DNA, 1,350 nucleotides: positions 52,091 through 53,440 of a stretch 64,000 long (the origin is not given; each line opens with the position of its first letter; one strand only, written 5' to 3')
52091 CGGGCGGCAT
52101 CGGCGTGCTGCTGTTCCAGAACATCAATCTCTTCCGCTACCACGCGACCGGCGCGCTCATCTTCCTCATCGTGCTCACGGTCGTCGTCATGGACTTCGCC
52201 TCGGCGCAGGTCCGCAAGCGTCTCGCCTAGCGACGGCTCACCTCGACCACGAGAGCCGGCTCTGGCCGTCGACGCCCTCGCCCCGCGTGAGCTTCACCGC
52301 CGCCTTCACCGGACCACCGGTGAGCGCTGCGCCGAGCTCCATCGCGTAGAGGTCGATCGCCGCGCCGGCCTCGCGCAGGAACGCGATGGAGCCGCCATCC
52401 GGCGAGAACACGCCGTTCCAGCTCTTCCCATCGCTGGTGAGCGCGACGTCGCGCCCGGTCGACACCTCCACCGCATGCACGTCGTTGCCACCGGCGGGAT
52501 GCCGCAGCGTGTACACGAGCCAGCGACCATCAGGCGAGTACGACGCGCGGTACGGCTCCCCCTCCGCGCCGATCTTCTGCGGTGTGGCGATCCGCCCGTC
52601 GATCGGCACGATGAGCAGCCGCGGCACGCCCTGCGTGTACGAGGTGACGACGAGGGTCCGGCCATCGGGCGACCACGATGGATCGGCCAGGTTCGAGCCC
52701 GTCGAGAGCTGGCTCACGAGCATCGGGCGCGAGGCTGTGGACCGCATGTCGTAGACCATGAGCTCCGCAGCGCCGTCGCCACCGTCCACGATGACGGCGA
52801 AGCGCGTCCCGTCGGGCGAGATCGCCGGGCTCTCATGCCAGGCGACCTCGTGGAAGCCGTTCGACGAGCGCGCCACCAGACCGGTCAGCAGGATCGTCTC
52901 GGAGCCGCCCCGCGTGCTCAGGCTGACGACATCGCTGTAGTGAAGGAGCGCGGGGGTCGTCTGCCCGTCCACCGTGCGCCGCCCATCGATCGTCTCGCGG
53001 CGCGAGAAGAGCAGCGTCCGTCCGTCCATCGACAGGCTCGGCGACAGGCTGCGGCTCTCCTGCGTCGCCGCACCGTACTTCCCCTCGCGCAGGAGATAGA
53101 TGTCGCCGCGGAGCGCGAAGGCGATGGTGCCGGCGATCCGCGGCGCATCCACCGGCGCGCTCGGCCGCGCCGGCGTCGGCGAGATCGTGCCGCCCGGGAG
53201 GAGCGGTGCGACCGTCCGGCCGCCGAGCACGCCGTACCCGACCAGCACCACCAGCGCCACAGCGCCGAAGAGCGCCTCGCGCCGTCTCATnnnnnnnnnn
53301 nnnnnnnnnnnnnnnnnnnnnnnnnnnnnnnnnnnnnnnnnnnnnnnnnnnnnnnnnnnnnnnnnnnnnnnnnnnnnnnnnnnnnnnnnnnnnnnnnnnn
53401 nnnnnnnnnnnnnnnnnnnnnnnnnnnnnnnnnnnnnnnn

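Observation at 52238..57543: Non-dcw cell-wall cluster: murE plus two FemAB paralogs plus a P-loop AAA_33/zeta-like kinase plus a membrane-anchored TolB-like propeller, all translationally coupled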

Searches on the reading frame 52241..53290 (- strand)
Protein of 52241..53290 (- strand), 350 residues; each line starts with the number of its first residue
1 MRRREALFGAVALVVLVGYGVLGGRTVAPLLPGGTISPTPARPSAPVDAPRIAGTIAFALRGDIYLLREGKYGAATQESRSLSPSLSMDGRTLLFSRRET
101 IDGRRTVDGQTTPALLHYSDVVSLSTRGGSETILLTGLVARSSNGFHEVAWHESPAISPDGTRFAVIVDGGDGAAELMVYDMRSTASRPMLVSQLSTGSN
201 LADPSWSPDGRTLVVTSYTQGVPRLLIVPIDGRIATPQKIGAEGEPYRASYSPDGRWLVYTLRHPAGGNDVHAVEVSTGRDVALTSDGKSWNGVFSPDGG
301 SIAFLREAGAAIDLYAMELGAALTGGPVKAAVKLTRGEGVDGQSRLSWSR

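Call 6: search_protein_families(library=pfam, proteins=[window:52241-53290:-], max_evalue=0.01)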
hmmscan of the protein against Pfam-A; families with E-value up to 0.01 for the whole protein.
window:52241-53290:- (350 aa): 6 families
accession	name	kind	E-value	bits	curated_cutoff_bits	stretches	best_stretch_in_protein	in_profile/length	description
PF07676.18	PD40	-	2.7e-25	88.1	20.9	2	196-225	6-36/38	WD40-like Beta Propeller Repeat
PF10647.15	Gmad1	-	9.1e-06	26.1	20.5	1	152-217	25-83/251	Lipoprotein LpqB beta-propeller domain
PF00930.27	DPPIV_N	-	6.1e-05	22.4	22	0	245-292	44-88/354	Dipeptidyl peptidase IV (DPP IV) N-terminal region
PF09142.17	TruB_C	-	6.8e-05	22.9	28.7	0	273-310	11-47/56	tRNA Pseudouridine synthase II, C terminal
PF25174.1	Beta-prop_THOC3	-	0.00021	20.9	305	0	178-272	72-154/272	THOC3 beta-propeller domain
PF02239.22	Cytochrom_D1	-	0.0046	16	25.5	0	148-221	34-99/368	Cytochrome D1 heme domain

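Call 7: search_protein_families(library=ncbifam, proteins=[window:52241-53290:-], max_evalue=0.01)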
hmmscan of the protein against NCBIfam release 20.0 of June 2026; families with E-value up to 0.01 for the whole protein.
window:52241-53290:- (350 aa): 7 families
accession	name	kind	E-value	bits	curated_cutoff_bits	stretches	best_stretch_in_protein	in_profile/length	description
TIGR02800.1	propeller_TolB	equivalog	1.7e-19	70.1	343.15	1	154-321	239-399/418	Tol-Pal system beta propeller repeat protein TolB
NF002183.0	PRK01029.1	equivalog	8.1e-14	51.5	405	2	150-230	281-358/429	Tol-Pal system protein TolB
NF033523.0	lasso_peptidase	equivalog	2e-07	30.1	400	1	194-264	82-152/638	Atxe2 family lasso peptide isopeptidase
NF053518.1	DipepPtdsDpp5Prph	equivalog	0.0025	16.4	900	0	149-228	247-327/655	dipeptidyl-peptidase Dpp5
NF052340.1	hydrazine_beta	equivalog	0.0035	16.5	560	0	156-218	168-229/372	hydrazine synthase subunit beta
NF045725.1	TmcD_fam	equivalog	0.0035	16.3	440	0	140-179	13-52/412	electron transfer complex subunit TmcD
NF010141.1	PRK13616.1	equivalog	0.0079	14.8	602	1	143-225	336-416/584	MtrAB system accessory lipoprotein LpqB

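Call 18: search_protein_families(library=padloc, proteins=[window:52241-53290:-], max_evalue=0.01)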
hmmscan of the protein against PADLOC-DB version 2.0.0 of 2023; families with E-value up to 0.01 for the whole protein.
window:52241-53290:- (350 aa): 0 families

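Call 61: search_solved_structures(query=window:52241-53290:-, max_evalue=0.001, show_alignments=0)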
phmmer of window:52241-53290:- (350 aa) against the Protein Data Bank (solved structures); distinct sequences matched with E-value up to 0.001: 13.
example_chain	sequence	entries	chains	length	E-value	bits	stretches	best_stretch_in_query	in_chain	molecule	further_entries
4r40_A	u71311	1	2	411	2.5e-15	59.8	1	153-309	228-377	Protein TolB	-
4pwz_A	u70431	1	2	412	2.5e-15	59.8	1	153-309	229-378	Protein TolB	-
7mx5_A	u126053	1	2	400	6.3e-15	58.5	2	154-307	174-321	Tol-Pal system protein TolB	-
4jml_A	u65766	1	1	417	1.8e-12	50.5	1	153-310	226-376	Protein TolB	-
1crz_A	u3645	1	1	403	1.9e-12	50.4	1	153-310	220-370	TOLB PROTEIN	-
2hqs_A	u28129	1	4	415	1.9e-12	50.4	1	153-311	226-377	Protein tolB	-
2w8b_B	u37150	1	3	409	2e-12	50.3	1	153-310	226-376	PROTEIN TOLB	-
2w8b_A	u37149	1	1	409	2.4e-12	50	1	153-310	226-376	PROTEIN TOLB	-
7nst_E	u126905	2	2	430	2.4e-12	50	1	153-311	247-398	Tol-Pal system protein TolB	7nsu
3iax_A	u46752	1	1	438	2.5e-12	50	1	153-311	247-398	Protein tolB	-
1c5k_A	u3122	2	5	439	2.5e-12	50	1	153-311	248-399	PROTEIN (TOLB PROTEIN) | PROTEIN TOLB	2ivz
6pnv_A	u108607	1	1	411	7.7e-12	48.4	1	153-309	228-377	Tol-Pal system protein TolB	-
2ojh_A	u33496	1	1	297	2.3e-08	37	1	145-310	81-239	Uncharacterized protein Atu1656/AGR_C_3050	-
